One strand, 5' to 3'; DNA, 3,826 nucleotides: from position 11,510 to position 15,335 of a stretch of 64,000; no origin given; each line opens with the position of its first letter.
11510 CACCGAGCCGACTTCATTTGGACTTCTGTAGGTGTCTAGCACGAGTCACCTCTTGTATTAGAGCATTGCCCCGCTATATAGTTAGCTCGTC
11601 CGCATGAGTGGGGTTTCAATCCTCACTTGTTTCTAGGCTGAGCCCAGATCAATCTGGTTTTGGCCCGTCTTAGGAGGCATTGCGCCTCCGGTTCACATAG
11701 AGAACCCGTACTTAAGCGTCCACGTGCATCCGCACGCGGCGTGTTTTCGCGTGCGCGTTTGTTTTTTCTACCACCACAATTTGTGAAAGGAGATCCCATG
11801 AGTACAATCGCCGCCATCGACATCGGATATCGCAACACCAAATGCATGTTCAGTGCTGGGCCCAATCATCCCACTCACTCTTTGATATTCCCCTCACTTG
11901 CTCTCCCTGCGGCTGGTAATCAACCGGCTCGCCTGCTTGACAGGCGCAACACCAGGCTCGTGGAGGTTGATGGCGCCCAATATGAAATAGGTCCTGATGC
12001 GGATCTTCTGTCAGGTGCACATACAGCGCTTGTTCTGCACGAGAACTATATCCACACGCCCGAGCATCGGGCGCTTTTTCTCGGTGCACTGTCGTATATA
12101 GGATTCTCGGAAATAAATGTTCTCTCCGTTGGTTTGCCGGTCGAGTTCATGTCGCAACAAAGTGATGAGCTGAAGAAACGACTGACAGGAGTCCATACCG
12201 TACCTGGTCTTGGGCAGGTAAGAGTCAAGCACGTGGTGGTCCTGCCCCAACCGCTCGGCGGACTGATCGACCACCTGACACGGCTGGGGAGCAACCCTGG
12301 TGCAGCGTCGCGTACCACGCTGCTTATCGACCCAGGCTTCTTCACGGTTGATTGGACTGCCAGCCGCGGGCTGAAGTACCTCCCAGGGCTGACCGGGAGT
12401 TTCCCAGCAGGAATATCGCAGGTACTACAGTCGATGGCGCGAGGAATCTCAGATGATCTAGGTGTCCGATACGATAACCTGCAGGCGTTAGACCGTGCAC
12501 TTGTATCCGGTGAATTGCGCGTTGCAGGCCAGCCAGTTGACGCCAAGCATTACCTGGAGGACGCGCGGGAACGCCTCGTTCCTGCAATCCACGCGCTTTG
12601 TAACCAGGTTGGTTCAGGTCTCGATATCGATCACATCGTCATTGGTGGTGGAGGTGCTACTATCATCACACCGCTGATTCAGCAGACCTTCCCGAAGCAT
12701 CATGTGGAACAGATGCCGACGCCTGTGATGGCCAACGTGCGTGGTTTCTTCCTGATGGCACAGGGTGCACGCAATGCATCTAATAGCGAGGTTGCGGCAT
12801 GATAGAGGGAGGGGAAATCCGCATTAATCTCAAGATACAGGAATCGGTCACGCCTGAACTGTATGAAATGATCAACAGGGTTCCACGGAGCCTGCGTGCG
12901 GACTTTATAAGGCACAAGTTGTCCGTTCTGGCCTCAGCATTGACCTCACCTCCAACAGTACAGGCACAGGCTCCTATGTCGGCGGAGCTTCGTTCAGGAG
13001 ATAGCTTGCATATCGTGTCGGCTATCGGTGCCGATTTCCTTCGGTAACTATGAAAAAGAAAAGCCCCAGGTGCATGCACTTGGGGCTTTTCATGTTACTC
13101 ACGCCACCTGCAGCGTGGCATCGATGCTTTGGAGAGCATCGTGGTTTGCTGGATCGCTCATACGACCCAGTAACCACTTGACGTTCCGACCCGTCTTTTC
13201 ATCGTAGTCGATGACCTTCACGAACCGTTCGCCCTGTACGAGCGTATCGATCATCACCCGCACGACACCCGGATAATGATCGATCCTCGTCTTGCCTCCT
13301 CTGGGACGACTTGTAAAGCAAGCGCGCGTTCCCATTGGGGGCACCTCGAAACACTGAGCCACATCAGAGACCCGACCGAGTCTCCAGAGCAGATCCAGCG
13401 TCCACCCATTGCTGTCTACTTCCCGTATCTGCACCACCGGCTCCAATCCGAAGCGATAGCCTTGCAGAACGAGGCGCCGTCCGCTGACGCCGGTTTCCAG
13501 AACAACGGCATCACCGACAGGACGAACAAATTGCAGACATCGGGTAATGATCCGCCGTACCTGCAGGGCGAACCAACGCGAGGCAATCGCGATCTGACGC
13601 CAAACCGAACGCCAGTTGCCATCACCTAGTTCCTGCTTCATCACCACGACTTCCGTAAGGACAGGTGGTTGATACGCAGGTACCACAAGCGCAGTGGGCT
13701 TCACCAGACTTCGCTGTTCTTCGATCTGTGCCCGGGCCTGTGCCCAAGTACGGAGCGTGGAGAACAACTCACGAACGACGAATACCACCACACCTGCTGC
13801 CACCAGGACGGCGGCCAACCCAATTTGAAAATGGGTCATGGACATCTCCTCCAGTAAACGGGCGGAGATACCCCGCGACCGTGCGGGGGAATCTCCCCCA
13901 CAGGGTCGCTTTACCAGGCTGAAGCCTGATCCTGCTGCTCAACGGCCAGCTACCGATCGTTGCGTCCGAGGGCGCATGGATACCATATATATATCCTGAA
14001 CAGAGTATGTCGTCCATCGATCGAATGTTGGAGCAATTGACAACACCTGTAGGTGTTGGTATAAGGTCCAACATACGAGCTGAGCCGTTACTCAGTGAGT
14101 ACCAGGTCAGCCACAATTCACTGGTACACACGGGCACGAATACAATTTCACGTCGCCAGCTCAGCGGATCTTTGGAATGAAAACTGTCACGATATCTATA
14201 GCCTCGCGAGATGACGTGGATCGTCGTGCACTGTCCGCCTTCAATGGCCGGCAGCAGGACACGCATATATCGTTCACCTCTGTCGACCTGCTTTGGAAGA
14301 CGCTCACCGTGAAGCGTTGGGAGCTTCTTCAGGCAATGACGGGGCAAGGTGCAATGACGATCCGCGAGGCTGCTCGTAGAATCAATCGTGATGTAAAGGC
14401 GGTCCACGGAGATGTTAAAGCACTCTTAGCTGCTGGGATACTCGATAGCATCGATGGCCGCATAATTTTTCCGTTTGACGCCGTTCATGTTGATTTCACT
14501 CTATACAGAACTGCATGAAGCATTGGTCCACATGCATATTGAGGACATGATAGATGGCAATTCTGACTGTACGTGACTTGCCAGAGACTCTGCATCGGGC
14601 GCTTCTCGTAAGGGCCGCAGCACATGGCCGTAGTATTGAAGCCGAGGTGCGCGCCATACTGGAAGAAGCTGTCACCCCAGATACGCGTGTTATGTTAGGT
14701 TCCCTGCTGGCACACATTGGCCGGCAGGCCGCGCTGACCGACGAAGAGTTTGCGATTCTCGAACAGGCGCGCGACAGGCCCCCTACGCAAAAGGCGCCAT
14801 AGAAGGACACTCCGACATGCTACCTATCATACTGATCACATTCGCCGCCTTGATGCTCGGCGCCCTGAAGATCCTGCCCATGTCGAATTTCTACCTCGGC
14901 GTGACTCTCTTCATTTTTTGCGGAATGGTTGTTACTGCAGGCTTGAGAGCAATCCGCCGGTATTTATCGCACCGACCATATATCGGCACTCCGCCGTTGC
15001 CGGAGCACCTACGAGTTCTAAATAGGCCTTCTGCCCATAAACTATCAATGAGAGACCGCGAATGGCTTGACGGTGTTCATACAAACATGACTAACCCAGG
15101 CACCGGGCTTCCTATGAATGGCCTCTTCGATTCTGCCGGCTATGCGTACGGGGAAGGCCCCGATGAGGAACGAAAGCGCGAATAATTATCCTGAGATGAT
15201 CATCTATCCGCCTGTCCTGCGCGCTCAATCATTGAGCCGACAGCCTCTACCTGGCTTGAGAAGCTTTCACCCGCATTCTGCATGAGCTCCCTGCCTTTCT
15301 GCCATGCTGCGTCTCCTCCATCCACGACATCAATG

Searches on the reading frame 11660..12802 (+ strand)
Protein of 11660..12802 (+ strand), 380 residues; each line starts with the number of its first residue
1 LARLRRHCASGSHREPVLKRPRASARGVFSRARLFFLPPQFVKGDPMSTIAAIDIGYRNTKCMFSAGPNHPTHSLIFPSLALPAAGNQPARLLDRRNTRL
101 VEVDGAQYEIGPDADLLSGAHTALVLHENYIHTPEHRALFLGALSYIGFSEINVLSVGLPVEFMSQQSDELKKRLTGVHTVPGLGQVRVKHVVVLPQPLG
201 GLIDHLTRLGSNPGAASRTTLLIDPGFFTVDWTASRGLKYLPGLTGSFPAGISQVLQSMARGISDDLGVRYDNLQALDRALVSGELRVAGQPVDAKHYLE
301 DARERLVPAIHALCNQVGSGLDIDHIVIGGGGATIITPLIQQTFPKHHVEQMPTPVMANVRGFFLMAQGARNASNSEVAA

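Call 14: search_protein_families(library=pfam, proteins=[window:11660-12802:+], max_evalue=0.01)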
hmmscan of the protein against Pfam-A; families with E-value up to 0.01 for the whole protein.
window:11660-12802:+ (380 aa): 2 families
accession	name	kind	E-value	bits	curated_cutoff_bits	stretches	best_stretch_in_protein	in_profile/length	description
PF17989.7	ALP_N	-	1.6e-27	96.9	26.3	1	52-200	1-148/148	Actin like proteins N terminal domain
PF21522.3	MreB-like_C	-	1.5e-06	29.2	27.8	1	222-338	1-119/123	Archaeal actin homologue MreB-like, C-terminal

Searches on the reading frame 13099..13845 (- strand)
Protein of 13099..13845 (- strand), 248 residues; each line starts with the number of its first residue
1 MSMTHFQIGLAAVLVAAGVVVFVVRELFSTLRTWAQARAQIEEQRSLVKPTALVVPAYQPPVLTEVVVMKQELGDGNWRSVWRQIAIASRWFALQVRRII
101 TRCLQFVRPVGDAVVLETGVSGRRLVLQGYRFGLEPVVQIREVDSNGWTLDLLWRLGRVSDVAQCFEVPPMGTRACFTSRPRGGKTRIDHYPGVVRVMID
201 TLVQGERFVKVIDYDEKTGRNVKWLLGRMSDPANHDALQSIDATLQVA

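Call 10: search_protein_families(library=pfam, proteins=[window:13099-13845:-], max_evalue=0.01)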
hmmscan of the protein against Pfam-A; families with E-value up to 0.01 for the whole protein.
window:13099-13845:- (248 aa): 0 families

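Call 19: search_protein_families(library=pfam, proteins=[window:13099-13845:-], max_evalue=10)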
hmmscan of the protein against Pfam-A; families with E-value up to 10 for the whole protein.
window:13099-13845:- (248 aa): 1 family
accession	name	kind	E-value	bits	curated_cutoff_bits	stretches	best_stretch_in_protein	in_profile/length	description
PF09773.14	Meckelin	-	0.17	10.4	25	1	79-105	494-520/825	Meckelin (Transmembrane protein 67)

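Call 71: search_protein_families(library=ncbifam, proteins=[window:13099-13845:-], max_evalue=0.01)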
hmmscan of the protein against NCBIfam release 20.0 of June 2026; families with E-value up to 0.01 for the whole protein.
window:13099-13845:- (248 aa): 0 families

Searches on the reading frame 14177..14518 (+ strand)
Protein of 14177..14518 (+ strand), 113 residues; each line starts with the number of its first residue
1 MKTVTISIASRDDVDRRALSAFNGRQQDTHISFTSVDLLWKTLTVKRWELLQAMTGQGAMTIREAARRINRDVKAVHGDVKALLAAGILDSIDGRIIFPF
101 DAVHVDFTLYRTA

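Call 15: search_protein_families(library=pfam, proteins=[window:14177-14518:+], max_evalue=0.05)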
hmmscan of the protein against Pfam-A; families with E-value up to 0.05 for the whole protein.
window:14177-14518:+ (113 aa): 3 families
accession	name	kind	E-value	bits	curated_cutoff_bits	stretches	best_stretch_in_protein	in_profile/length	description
PF25212.1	HVO_A0114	-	2e-25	88.8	27.6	1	24-103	1-84/84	HVO_A0114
PF12840.13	HTH_20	-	0.0091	16.4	27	1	49-91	8-50/51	Helix-turn-helix domain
PF13412.12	HTH_24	-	0.028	14.4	21.9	0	47-89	5-47/48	Winged helix-turn-helix DNA-binding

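Call 71: search_protein_families(library=ncbifam, proteins=[window:14177-14518:+], max_evalue=0.01)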
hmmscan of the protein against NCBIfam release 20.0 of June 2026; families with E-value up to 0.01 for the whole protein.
window:14177-14518:+ (113 aa): 0 families

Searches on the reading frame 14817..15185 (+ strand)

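Call 15: search_protein_families(library=pfam, proteins=[window:14817-15185:+], max_evalue=0.05)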
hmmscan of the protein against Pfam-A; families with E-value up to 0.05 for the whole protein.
window:14817-15185:+ (122 aa): 1 family
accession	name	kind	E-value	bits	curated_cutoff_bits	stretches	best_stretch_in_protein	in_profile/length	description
PF10624.15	TraS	-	0.00058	20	27.4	1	81-113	122-154/157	Plasmid conjugative transfer entry exclusion protein TraS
